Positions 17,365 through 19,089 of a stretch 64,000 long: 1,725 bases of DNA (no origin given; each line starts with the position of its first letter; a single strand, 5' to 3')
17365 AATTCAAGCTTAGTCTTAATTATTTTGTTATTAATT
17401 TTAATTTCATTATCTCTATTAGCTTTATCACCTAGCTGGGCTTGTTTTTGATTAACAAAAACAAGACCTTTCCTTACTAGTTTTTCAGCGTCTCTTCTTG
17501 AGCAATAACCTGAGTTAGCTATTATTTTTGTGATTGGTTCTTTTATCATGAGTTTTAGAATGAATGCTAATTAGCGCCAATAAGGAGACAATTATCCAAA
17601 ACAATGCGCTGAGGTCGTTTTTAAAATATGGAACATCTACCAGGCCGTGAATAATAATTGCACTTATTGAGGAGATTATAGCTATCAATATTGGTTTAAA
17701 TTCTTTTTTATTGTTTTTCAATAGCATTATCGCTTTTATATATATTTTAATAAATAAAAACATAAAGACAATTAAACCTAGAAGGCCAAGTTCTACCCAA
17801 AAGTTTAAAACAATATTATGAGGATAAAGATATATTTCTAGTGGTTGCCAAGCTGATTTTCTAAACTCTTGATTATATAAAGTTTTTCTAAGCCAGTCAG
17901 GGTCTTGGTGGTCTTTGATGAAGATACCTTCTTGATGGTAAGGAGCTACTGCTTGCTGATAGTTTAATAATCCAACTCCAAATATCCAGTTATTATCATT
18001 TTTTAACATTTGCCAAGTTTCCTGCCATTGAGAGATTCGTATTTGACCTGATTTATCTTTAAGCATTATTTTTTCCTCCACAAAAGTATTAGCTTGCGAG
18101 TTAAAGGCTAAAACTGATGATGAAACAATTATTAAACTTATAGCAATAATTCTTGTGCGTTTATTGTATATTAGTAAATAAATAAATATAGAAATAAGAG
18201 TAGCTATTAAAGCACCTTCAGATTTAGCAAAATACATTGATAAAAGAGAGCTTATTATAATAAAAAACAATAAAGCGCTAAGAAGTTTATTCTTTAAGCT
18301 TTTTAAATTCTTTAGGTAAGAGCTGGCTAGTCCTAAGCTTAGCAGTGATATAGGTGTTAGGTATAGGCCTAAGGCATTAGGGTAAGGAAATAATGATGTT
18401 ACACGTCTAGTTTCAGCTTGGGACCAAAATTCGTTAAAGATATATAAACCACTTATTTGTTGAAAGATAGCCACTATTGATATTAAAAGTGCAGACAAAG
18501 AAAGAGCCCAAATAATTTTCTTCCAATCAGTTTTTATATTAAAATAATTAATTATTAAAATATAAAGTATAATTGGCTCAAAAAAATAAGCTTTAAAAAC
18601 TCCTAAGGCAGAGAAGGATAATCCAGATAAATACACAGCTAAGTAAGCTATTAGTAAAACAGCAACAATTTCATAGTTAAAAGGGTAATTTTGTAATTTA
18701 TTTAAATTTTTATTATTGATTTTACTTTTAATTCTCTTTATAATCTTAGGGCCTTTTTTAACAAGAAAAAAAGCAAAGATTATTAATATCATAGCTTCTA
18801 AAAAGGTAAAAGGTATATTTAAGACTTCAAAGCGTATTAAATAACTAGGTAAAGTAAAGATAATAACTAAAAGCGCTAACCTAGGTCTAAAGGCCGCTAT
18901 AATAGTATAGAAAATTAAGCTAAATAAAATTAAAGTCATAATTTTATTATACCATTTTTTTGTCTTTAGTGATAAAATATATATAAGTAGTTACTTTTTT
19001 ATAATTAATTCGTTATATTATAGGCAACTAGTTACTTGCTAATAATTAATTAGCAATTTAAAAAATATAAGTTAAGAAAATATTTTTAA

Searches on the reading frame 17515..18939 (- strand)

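Call 21: search_protein_families(library=pfam, proteins=[window:17515-18939:-], max_evalue=0.00001)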
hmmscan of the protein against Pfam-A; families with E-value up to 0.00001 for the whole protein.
window:17515-18939:- (474 aa): 1 family
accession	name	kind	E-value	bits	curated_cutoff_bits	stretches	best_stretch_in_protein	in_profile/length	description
PF04932.20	Wzy_C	-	3.6e-22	79.2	31.7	1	227-393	2-149/149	O-Antigen ligase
